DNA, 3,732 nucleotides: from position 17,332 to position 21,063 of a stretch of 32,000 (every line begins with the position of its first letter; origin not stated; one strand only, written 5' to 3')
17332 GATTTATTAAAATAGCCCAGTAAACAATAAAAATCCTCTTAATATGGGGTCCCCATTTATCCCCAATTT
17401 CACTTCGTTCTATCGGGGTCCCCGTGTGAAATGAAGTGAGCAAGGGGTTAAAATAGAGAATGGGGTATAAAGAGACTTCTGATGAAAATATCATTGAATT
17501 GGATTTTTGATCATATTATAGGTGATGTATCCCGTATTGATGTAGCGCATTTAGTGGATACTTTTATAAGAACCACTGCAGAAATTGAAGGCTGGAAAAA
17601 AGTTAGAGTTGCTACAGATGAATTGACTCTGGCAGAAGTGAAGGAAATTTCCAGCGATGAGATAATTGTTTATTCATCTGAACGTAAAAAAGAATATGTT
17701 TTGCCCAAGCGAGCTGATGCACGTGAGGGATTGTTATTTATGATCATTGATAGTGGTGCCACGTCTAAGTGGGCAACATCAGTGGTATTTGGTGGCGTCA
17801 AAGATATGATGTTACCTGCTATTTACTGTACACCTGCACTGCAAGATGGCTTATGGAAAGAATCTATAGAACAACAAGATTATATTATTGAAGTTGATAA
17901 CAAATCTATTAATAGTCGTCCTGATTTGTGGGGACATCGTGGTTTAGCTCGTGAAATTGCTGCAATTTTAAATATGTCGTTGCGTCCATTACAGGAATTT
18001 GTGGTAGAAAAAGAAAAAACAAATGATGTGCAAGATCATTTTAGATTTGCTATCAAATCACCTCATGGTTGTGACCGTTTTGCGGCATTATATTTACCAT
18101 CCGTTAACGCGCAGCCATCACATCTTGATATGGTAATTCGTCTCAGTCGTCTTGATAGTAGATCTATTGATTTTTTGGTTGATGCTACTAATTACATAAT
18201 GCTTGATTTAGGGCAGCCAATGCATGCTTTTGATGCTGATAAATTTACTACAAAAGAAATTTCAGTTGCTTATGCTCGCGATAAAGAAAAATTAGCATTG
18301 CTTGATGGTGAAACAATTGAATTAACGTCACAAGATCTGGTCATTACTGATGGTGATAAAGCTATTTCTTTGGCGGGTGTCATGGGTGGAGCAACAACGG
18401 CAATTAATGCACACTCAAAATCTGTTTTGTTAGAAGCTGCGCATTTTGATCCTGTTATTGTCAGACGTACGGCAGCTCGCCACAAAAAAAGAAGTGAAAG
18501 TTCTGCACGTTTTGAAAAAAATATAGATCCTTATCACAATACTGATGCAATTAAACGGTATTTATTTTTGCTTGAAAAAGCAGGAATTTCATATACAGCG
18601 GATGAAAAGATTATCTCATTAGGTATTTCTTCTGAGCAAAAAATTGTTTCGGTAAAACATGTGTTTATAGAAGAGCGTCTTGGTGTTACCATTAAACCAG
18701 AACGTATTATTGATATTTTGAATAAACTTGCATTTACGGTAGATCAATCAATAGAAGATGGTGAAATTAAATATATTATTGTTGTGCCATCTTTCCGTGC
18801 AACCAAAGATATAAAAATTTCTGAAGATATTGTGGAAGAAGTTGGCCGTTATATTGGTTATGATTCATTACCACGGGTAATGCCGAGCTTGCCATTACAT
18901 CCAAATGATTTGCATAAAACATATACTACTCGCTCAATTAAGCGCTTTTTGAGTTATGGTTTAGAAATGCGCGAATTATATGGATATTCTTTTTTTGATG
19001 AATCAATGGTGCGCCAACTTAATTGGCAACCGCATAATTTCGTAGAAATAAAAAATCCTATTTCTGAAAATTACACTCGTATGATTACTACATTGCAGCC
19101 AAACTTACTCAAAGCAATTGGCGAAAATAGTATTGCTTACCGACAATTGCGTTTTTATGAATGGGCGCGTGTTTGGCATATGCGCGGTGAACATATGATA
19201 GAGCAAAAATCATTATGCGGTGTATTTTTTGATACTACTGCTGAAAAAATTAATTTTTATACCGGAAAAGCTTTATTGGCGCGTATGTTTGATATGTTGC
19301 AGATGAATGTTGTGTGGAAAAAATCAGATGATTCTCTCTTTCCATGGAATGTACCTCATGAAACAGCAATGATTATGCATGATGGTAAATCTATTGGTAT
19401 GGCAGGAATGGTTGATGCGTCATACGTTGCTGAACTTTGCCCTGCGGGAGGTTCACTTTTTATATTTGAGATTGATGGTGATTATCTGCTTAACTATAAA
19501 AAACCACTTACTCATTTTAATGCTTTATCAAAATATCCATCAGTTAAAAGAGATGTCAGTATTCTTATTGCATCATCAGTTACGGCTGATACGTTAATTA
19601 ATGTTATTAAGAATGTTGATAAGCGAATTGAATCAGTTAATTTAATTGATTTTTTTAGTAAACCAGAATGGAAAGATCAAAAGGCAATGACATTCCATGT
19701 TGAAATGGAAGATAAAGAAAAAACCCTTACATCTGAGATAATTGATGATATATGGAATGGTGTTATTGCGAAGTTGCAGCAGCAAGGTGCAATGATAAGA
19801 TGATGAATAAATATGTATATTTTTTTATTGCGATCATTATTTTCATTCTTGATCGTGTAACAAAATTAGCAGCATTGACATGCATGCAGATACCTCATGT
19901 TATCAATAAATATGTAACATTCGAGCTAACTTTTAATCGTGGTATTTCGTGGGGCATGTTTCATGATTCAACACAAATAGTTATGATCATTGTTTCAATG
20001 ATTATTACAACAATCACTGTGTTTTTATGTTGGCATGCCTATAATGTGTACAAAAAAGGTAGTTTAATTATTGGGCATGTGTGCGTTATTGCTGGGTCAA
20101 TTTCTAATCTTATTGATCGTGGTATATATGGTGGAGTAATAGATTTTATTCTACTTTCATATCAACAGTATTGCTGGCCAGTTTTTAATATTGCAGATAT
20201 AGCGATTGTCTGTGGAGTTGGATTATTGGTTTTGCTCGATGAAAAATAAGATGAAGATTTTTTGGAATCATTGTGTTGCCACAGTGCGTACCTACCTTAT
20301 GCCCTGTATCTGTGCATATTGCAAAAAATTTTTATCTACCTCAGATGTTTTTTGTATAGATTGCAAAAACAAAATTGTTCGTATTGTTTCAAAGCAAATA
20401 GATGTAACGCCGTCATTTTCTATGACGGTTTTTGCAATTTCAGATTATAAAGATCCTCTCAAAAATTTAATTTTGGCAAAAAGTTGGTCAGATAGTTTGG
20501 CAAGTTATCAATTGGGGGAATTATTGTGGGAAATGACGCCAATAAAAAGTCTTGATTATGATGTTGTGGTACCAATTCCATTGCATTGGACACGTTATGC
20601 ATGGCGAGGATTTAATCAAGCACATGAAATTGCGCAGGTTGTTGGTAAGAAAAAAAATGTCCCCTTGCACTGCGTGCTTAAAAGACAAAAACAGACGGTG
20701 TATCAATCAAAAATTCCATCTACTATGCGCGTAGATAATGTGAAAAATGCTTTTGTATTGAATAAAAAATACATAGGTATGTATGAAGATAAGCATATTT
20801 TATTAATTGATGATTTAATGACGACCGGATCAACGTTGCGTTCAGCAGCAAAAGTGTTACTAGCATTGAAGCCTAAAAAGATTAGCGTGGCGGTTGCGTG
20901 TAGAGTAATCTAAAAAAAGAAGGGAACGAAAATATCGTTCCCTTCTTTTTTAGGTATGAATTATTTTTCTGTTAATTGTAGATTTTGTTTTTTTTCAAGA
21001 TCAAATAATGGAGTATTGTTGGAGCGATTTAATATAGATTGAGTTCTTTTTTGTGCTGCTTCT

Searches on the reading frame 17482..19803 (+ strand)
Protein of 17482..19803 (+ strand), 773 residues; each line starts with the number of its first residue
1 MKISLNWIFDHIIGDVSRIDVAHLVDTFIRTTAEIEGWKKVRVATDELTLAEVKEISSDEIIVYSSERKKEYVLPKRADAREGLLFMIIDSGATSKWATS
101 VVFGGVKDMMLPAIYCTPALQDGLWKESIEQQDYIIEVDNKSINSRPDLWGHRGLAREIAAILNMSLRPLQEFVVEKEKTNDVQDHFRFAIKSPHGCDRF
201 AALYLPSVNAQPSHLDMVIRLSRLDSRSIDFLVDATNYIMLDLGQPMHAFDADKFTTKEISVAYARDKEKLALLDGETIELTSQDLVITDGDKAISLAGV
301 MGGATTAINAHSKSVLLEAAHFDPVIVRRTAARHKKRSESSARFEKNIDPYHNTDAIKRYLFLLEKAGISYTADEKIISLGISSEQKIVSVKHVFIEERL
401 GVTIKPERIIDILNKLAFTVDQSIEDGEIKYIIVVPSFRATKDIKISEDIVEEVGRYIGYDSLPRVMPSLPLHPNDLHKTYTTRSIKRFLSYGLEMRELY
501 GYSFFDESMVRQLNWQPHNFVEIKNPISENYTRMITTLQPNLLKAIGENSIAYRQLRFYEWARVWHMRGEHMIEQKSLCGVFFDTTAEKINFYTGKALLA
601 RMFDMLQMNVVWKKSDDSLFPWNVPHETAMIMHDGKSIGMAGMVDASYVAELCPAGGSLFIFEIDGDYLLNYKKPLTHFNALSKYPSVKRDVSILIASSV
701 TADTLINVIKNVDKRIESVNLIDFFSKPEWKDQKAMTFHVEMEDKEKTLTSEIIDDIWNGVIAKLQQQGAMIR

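Call 11: find_encoding_contigs(protein=window:17482-19803:+, flank=10000, max_places=6)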
Protein window:17482-19803:+ (773 aa): no gene with exactly this product is on record in the collection.

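Call 17: search_protein_families(library=pfam, proteins=[window:17482-19803:+])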
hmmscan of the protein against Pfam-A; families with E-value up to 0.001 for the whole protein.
window:17482-19803:+ (773 aa): 4 families
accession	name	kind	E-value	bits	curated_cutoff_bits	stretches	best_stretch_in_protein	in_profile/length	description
PF03483.22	B3_4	-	1.8e-53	181.2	29.3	1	197-366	2-171/174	B3/4 domain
PF17759.6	tRNA_synthFbeta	-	3.4e-25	89.2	22.4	1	463-665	1-213/214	Phenylalanyl tRNA synthetase beta chain CLM domain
PF03147.19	FDX-ACB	-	2.3e-18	66.9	31.1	1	683-773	1-94/94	Ferredoxin-fold anticodon binding domain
PF03484.21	B5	-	2.5e-13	50.4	28.6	1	391-460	3-67/67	tRNA synthetase B5 domain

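Call 19: find_related_loci(query=window:17482-19803:+, collection=genome_contigs, flank=10000)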
Query window:17482-19803:+ (773 aa) in genome_contigs; peptide patterns used: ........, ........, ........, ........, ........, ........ (x = any residue, [..] = any of these).
600 stretches matched a pattern (row limit reached: there are more); 492 encode a relative of the query (tblastn E <= 1e-3); the best 80 are kept; 80 distinct loci.
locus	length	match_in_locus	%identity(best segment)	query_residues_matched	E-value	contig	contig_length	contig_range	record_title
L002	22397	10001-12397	63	1-773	0e+0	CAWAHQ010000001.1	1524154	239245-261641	MAG: uncultured bacterium isolate MFD04434.bin.1.151 genome assembly, contig: contig_34089, whole genome shotgun sequenc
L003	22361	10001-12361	59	1-773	0e+0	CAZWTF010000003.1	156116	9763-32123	MAG TPA_asm: uncultured Pseudomonadota bacterium isolate SRP193066_co1_32 genome assembly, contig: NODE_145_length_15611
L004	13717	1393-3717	42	1-773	0e+0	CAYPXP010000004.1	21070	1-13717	MAG TPA_asm: uncultured Pseudomonadota bacterium isolate SRP178699_co1_193 genome assembly, contig: NODE_3000_length_210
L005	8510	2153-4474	43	1-773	0e+0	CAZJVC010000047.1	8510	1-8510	MAG TPA_asm: uncultured Pseudomonadota bacterium isolate binchicken_co9_189 genome assembly, contig: NODE_3778_length_85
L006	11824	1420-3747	37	1-773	4e-174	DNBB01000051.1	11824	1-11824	MAG TPA_asm: Candidatus Dependentiae bacterium isolate UBA12474 contig_34131, whole genome shotgun sequence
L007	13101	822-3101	38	1-766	1e-162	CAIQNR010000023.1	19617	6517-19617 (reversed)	uncultured bacterium isolate VK2_bin-0242 genome assembly, contig: bin-0242:23/45, whole genome shotgun sequence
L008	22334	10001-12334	40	1-773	0e+0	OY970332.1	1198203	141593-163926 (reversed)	MAG: uncultured bacterium isolate MFD05580.bin.2.45 genome assembly, chromosome: 1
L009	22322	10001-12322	31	1-773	1e-93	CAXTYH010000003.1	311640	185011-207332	MAG TPA_asm: uncultured Bryobacteraceae bacterium isolate public_SRR2387885_metawrap_bin.1 genome assembly, contig: publ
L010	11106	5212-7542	31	1-752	1e-93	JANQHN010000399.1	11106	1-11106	MAG: Phycisphaerae bacterium isolate PL23b_bin.97 k99_2573345, whole genome shotgun sequence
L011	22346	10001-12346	29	1-773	3e-90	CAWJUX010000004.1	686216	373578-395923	MAG: Bryobacterales bacterium isolate MFD09671.bin.1.193 genome assembly, contig: contig_24201, whole genome shotgun seq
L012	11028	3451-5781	29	1-773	3e-89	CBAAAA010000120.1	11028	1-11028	MAG: uncultured Solirubrobacteraceae bacterium isolate Green_V.bin.4 genome assembly, contig: NODE_738_length_11028_cov_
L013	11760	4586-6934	30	1-773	3e-89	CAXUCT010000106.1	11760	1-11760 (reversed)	MAG TPA_asm: uncultured Bryobacteraceae bacterium isolate public_SRR14722165_metawrap_bin.1 genome assembly, contig: pub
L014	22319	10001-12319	30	1-749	4e-88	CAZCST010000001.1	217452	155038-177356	MAG TPA_asm: uncultured Phycisphaera sp. isolate binchicken_co200_315 genome assembly, contig: k141_1256148, whole genom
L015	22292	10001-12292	30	1-773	3e-88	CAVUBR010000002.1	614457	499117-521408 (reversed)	MAG: Terriglobia bacterium isolate MFD05705.bin.1.162 genome assembly, contig: contig_13961, whole genome shotgun sequen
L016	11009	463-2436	31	125-773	1e-87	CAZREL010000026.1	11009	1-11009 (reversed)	MAG TPA_asm: uncultured Gammaproteobacteria bacterium isolate SRP192927_co1_666 genome assembly, contig: NODE_14279_leng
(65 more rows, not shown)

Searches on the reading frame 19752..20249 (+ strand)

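Call 17: search_protein_families(library=pfam, proteins=[window:19752-20249:+])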
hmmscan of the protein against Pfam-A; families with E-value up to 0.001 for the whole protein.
window:19752-20249:+ (165 aa): 1 family
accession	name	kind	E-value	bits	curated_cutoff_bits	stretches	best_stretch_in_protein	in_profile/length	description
PF01252.23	Peptidase_A8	-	1.5e-29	103.5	25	1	26-161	1-138/142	Signal peptidase (SPase) II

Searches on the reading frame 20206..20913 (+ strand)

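Call 91: search_protein_families(library=pfam, proteins=[window:20206-20913:+], max_evalue=0.001)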
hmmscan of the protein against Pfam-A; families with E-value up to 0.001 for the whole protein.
window:20206-20913:+ (235 aa): 1 family
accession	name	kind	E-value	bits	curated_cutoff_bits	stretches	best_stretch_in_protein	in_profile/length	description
PF00156.33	Pribosyltran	-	4.8e-11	42.7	26.3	1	135-233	40-125/158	Phosphoribosyl transferase domain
